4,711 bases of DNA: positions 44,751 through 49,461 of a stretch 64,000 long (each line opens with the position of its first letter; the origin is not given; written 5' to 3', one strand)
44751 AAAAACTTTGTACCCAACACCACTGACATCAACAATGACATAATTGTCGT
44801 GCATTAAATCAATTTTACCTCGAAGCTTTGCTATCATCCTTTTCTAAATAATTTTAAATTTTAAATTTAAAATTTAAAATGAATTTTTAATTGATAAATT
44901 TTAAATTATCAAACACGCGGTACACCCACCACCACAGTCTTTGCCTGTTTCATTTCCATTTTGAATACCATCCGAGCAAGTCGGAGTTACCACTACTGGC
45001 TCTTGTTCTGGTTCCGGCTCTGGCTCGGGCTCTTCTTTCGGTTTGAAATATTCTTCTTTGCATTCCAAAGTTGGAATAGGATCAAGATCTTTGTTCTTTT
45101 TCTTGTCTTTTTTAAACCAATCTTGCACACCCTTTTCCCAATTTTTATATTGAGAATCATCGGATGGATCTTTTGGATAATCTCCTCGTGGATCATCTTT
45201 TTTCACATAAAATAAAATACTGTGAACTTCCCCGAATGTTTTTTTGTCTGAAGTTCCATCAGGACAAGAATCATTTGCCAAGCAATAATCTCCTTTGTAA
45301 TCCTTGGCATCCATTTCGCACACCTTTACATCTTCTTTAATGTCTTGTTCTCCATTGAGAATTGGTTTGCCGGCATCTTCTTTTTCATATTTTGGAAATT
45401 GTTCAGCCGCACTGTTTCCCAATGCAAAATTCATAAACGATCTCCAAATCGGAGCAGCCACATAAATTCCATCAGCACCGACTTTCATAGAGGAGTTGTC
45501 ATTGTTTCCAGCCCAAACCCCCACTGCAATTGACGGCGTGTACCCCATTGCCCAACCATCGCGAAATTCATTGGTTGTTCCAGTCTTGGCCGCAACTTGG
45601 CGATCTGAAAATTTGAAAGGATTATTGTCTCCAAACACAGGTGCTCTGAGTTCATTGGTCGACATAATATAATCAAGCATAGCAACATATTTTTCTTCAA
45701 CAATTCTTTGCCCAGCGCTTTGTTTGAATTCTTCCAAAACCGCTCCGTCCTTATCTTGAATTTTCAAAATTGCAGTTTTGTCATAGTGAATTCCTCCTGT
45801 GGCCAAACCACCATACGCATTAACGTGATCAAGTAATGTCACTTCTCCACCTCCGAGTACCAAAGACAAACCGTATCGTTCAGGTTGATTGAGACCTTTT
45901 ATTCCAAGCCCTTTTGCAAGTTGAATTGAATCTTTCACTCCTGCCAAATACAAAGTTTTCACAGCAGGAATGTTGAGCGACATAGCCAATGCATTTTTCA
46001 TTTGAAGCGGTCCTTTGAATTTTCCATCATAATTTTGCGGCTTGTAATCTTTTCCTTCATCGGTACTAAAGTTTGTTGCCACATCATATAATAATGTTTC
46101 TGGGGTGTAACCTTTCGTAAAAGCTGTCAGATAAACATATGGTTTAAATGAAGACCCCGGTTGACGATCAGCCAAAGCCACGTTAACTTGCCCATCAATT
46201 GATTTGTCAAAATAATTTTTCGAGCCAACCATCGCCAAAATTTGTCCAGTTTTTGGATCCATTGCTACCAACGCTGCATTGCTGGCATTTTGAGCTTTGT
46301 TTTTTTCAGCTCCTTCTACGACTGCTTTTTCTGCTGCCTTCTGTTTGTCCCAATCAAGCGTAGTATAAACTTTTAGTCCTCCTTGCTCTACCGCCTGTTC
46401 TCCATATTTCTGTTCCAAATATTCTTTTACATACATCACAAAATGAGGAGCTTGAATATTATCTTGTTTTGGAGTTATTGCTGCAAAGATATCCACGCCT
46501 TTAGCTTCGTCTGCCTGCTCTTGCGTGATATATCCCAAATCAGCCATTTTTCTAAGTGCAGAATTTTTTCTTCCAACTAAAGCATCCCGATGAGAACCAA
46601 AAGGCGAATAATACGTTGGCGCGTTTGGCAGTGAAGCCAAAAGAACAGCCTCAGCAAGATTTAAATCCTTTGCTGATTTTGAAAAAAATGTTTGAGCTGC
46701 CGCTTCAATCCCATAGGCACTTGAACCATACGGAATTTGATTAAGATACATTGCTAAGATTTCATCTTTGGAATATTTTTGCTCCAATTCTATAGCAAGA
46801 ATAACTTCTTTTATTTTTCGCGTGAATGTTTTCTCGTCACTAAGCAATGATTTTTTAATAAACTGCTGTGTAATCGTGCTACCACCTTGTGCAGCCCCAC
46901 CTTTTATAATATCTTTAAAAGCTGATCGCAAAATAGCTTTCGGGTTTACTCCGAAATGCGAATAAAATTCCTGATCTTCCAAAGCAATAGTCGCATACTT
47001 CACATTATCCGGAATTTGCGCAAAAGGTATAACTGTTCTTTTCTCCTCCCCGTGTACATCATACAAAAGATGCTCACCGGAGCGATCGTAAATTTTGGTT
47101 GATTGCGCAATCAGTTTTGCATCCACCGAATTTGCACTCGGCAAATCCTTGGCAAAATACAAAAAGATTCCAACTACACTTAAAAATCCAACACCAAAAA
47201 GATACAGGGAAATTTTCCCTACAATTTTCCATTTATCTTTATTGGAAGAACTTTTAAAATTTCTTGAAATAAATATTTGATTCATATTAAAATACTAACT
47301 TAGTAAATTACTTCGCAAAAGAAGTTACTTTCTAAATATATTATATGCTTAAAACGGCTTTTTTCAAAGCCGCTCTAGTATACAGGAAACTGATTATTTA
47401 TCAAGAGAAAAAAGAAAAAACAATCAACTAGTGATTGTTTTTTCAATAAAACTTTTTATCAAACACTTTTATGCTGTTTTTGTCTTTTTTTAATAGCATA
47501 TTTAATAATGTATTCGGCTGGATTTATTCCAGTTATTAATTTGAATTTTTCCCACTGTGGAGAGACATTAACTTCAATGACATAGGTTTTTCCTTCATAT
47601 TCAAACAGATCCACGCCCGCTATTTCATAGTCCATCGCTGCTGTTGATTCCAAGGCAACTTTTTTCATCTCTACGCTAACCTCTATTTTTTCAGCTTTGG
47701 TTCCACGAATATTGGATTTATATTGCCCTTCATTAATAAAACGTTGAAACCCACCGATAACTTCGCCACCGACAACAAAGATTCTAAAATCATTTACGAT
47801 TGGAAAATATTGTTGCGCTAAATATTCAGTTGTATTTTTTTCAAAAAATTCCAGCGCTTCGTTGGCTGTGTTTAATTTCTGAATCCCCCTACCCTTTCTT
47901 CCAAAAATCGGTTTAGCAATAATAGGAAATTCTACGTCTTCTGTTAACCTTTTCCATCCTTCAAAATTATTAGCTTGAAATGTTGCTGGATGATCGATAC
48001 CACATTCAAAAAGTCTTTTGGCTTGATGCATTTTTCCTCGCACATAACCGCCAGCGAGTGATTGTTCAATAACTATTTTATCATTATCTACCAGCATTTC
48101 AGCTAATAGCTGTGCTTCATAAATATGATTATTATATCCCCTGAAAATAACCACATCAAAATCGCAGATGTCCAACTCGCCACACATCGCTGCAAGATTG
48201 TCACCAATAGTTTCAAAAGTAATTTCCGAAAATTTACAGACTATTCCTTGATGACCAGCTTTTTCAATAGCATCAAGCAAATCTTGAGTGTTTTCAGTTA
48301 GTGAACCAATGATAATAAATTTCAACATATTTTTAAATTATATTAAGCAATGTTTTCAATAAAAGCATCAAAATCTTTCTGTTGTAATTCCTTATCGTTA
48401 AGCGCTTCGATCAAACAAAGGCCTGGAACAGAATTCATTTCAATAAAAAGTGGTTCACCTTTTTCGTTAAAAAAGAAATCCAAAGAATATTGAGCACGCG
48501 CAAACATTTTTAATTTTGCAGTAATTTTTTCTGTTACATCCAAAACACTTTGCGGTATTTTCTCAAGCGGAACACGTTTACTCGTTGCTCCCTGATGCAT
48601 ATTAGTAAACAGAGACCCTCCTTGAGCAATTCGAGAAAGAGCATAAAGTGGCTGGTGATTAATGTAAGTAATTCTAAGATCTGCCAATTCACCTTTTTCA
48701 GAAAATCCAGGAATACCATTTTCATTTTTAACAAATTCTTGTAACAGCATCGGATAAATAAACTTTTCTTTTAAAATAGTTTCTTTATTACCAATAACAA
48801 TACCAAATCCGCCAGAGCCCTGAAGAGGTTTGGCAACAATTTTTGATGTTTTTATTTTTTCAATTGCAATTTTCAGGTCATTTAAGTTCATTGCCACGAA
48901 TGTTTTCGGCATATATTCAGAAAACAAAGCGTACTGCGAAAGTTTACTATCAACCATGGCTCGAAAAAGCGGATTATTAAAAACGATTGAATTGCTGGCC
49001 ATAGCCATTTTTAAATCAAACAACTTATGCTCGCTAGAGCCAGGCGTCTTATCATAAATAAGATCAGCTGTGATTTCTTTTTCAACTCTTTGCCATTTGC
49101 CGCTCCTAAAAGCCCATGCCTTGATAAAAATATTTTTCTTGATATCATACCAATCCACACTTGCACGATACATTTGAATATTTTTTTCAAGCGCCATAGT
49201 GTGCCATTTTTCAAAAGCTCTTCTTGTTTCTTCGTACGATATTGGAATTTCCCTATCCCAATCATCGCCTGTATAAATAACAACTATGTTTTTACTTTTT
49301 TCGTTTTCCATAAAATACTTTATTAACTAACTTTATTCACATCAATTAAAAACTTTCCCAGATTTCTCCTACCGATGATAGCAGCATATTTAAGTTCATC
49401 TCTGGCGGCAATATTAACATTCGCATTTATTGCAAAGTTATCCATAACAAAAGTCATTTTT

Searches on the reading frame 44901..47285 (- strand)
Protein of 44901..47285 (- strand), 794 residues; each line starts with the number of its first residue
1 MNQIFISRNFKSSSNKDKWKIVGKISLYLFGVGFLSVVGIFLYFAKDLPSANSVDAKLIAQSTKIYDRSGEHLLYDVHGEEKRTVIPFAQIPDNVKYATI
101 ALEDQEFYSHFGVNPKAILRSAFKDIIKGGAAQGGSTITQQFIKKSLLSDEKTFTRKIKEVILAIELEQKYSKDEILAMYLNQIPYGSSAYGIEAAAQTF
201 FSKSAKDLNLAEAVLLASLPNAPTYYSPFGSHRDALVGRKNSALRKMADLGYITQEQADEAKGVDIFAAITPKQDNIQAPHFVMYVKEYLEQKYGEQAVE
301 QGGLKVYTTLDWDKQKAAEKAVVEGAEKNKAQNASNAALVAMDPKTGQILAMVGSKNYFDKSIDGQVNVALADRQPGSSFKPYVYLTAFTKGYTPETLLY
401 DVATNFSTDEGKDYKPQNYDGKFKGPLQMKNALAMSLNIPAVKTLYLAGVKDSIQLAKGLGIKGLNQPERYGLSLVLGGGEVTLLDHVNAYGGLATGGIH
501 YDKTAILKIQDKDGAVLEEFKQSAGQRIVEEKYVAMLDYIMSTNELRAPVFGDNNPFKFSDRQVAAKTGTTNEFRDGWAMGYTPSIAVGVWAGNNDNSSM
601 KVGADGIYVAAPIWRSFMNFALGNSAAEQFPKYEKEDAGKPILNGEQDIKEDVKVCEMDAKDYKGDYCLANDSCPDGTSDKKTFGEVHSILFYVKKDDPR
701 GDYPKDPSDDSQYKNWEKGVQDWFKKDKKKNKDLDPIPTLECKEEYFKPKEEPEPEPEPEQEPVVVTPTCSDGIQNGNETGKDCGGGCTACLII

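Call 68: search_protein_families(library=pfam, max_evalue=1e-8, proteins=[window:44901-47285:-])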
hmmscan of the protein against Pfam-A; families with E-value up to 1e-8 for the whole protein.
window:44901-47285:- (794 aa): 2 families
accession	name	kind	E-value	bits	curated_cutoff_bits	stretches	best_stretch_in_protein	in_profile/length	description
PF00912.28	Transgly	-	3.9e-61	206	27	1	74-247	5-177/178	Transglycosylase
PF00905.27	Transpeptidase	-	1.4e-21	77.4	22.1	1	338-618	2-298/299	Penicillin binding protein transpeptidase domain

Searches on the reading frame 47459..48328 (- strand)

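Call 68: search_protein_families(library=pfam, max_evalue=1e-8, proteins=[window:47459-48328:-])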
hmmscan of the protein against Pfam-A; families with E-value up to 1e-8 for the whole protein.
window:47459-48328:- (289 aa): 1 family
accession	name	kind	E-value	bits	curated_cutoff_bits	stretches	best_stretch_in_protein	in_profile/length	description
PF08443.16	RimK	-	1e-31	110.4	21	1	98-277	3-187/188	RimK-like ATP-grasp domain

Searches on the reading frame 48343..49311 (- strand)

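Call 68: search_protein_families(library=pfam, max_evalue=1e-8, proteins=[window:48343-49311:-])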
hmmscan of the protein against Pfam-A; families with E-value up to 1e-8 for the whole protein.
window:48343-49311:- (322 aa): 3 families
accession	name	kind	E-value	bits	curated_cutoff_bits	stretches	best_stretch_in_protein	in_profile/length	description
PF08443.16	RimK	-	3.4e-13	50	21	1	134-304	18-175/188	RimK-like ATP-grasp domain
PF02955.21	GSH-S_ATP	-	1e-11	45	23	1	128-268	6-140/175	Prokaryotic glutathione synthetase, ATP-grasp domain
PF14398.11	ATPgrasp_YheCD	-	1.9e-10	40.9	26.8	0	110-173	4-66/255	YheC/D like ATP-grasp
